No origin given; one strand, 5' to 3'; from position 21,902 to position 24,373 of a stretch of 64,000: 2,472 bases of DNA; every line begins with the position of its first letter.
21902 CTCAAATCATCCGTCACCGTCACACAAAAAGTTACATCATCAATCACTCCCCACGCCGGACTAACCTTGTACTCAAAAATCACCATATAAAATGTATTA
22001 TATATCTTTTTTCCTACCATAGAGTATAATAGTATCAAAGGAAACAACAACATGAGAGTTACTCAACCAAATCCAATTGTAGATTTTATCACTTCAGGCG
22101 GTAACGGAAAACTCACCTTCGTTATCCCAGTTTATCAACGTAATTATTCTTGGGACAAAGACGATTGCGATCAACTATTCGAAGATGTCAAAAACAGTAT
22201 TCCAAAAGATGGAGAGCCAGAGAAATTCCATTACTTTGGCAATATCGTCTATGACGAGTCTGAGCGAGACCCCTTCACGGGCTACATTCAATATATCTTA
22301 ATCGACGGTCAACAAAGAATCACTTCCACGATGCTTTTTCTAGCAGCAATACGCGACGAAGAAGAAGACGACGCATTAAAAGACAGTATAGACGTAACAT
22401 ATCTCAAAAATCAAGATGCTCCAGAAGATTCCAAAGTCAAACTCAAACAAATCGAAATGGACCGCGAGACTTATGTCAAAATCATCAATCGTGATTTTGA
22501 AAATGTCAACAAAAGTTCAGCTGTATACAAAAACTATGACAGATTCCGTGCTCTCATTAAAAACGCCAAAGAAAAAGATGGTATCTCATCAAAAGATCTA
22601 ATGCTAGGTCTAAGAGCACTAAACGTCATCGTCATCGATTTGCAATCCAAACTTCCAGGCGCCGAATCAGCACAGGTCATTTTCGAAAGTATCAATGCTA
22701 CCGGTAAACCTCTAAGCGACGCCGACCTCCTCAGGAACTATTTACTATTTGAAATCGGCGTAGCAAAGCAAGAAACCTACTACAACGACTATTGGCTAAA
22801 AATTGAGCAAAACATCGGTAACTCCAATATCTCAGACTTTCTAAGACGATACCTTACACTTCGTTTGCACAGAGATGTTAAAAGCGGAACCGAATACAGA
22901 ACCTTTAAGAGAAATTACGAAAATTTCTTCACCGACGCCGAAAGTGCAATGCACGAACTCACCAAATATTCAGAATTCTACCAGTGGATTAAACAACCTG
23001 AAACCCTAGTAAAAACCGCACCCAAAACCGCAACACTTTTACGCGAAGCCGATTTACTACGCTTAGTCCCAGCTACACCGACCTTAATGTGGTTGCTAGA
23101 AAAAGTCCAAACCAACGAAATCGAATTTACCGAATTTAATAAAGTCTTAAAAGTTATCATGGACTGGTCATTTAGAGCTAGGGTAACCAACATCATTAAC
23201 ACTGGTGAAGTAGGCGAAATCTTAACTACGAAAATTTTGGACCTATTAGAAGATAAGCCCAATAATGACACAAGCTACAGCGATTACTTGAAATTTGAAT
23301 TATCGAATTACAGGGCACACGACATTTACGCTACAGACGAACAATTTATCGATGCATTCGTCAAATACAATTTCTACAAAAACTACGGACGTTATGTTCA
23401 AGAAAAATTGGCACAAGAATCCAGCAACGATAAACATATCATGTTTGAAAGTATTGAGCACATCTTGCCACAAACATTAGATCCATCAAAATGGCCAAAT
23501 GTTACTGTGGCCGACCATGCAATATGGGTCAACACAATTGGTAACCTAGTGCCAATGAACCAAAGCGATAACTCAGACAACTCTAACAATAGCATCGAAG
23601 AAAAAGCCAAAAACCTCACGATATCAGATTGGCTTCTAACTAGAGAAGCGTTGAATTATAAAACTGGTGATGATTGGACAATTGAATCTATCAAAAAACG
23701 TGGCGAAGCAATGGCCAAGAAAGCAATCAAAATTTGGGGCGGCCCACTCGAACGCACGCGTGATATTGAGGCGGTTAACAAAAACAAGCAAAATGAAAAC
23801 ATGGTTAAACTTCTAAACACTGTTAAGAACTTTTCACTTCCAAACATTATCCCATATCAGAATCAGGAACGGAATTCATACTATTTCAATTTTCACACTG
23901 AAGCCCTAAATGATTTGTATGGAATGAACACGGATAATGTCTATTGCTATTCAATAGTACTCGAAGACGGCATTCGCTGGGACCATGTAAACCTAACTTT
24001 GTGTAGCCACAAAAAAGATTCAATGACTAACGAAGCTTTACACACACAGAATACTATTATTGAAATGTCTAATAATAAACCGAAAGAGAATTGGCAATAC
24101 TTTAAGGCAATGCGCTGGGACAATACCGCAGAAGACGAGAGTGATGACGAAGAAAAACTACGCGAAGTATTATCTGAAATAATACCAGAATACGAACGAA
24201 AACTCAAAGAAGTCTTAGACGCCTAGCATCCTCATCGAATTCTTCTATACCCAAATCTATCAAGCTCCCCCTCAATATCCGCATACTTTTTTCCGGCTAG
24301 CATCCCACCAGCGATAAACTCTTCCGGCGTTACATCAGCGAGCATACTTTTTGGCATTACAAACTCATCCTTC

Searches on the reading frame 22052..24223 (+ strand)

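Call 28: search_protein_families(library=padloc, proteins=[window:22052-24223:+], max_evalue=0.01)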
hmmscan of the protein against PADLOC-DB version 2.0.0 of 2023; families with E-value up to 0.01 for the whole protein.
window:22052-24223:+ (724 aa): 23 families
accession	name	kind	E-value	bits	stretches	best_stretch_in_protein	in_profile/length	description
PDLC02693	Orf5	-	2.7e-89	298.6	1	19-562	5-542/543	Orf5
PDLC04155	HEC-06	-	2.3e-67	225.8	1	22-562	20-558/562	-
PDLC04157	HEC-06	-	2.8e-64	215.7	1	22-563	22-556/558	-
PDLC04154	HEC-06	-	2.2e-61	206.2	1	20-562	21-564/569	-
PDLC02702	Orf5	-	3.7e-57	192.4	1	23-562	3-541/543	Orf5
PDLC02700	Orf5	-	1.6e-52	177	1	23-562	12-555/555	Orf5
PDLC02687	Orf5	-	1.3e-46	157.5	1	19-546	14-542/543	Orf5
PDLC02695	Orf5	-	6.5e-35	118.6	3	19-184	16-177/601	Orf5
PDLC02701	Orf5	-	5.2e-28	95.9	2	23-297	20-315/596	Orf5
PDLC02691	Orf5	-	1e-27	95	2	207-562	225-579/579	Orf5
PDLC02694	Orf5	-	4.1e-25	86.5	2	19-285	14-295/574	Orf5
PDLC02786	SspE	-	3.3e-21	73.3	2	20-103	22-108/766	SspE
PDLC02686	Orf5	-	1.7e-20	71.1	1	21-562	19-566/566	Orf5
PDLC02690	Orf5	-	7.8e-19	65.9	1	23-562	10-529/531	Orf5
PDLC02792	SspE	-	9.5e-19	65.2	2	5-119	9-122/771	SspE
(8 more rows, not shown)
